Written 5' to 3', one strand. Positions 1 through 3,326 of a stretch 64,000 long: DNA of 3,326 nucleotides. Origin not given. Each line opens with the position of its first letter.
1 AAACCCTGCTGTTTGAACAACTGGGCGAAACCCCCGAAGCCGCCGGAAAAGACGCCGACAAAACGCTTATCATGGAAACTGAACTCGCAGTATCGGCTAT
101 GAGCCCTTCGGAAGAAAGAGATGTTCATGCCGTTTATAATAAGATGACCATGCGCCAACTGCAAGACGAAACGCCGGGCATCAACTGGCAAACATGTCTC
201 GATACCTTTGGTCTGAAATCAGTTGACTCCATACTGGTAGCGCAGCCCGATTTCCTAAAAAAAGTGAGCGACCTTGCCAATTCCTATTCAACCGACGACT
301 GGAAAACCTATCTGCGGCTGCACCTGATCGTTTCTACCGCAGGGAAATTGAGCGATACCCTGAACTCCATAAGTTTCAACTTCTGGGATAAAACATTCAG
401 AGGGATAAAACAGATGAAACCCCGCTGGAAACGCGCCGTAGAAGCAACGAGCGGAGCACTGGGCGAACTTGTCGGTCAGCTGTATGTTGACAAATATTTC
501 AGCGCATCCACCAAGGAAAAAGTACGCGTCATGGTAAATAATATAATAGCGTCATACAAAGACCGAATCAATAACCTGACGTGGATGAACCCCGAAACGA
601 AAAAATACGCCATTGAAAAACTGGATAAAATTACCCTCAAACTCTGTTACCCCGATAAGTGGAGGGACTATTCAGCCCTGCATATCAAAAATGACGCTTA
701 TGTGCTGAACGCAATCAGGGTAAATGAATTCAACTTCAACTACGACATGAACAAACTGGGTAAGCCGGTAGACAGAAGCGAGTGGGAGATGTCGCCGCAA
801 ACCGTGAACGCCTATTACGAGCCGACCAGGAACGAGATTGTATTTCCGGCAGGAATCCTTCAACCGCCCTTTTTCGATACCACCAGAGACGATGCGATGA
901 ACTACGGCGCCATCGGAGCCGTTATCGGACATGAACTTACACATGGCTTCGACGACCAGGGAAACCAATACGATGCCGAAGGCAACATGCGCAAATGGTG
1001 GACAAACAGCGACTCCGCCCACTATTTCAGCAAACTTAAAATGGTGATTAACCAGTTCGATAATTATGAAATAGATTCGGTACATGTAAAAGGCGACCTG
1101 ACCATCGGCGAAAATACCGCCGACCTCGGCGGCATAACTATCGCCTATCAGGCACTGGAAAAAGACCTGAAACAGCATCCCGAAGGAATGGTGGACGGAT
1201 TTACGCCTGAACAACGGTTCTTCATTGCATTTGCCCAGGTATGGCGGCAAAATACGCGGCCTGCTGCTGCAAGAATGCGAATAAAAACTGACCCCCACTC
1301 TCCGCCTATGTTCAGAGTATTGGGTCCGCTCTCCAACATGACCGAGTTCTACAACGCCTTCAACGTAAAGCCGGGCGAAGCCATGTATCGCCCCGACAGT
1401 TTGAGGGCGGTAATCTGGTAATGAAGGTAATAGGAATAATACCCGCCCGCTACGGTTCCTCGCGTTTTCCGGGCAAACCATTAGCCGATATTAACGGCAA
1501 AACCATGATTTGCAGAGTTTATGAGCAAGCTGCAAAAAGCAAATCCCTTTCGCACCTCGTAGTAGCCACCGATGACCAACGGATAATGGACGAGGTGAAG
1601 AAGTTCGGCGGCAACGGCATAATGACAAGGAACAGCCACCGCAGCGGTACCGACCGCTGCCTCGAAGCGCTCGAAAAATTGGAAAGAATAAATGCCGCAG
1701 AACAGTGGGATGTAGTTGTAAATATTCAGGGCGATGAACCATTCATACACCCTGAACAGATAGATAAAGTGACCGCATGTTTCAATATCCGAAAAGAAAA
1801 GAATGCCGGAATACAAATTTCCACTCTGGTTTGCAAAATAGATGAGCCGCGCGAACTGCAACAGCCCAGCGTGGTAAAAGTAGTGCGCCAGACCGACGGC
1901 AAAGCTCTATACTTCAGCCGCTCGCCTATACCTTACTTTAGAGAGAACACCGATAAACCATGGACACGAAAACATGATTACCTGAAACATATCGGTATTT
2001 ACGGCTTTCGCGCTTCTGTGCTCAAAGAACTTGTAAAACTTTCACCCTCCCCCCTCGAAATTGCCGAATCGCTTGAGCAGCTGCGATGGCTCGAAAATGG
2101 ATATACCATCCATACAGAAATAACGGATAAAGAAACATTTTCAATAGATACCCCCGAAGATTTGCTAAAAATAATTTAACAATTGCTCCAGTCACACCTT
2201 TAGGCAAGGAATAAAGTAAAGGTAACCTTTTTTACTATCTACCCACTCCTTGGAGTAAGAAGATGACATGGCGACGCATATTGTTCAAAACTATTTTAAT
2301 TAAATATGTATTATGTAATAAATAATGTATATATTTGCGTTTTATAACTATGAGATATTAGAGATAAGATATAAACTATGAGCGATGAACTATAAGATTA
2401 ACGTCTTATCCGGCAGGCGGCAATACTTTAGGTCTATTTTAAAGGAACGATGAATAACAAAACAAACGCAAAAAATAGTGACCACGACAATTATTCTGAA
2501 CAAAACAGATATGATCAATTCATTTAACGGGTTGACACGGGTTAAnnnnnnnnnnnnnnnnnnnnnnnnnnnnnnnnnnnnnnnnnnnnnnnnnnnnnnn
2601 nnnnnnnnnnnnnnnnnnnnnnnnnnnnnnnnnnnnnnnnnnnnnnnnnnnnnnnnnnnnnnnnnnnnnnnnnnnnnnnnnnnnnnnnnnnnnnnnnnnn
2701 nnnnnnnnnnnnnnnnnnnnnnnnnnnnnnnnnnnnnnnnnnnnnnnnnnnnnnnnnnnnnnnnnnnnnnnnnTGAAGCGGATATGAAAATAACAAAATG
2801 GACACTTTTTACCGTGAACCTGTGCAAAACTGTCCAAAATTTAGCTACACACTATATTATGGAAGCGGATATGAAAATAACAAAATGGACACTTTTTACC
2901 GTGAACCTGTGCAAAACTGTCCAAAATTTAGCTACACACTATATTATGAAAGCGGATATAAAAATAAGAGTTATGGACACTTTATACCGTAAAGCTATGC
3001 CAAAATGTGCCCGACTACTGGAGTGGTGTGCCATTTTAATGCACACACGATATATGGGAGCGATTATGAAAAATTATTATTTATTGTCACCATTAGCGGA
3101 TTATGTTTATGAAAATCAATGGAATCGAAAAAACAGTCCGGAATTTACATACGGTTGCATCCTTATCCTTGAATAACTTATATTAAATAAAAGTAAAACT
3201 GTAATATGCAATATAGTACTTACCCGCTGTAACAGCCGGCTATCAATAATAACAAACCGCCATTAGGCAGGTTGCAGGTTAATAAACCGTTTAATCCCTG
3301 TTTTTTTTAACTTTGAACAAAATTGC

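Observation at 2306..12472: Two ~0.8 kb inverted-repeat arms bracket an 8.5 kb block of housekeeping genes that includes tRNA-Lys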

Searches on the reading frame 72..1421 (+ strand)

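Call 13: search_protein_families(library=pfam, proteins=[window:72-1421:+])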
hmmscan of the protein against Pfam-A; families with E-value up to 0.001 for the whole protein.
window:72-1421:+ (449 aa): 2 families
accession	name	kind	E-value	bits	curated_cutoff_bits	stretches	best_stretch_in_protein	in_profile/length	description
PF01431.27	Peptidase_M13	-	2.4e-73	246.6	24.5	1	246-440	1-199/205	Peptidase family M13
PF05649.18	Peptidase_M13_N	-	1.2e-60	206.4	32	1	1-194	189-381/381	Peptidase family M13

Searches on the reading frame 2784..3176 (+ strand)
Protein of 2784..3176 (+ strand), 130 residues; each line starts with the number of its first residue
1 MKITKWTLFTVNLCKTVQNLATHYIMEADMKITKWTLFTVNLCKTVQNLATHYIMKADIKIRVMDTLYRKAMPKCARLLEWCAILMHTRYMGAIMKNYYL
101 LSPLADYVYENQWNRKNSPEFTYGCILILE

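Call 30: find_homologous_proteins(query=window:2784-3176:+, max_evalue=10)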
Query window:2784-3176:+: 128 candidates shared short words with the query, none scored E <= 10.
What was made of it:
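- On Insertion sequence / composite transposon: No protein homologues were found (call 30).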

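Call 44: list_cluster_members(proteins=[window:2784-3176:+, window:2390-2590:-, window:11600-11863:-, window:11712-11957:-])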
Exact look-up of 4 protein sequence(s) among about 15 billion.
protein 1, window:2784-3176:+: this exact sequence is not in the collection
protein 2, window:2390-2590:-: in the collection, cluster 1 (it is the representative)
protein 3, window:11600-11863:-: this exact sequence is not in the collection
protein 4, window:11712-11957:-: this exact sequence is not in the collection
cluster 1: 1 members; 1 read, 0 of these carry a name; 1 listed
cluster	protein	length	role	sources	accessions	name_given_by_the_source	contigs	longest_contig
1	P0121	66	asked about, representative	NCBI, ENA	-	-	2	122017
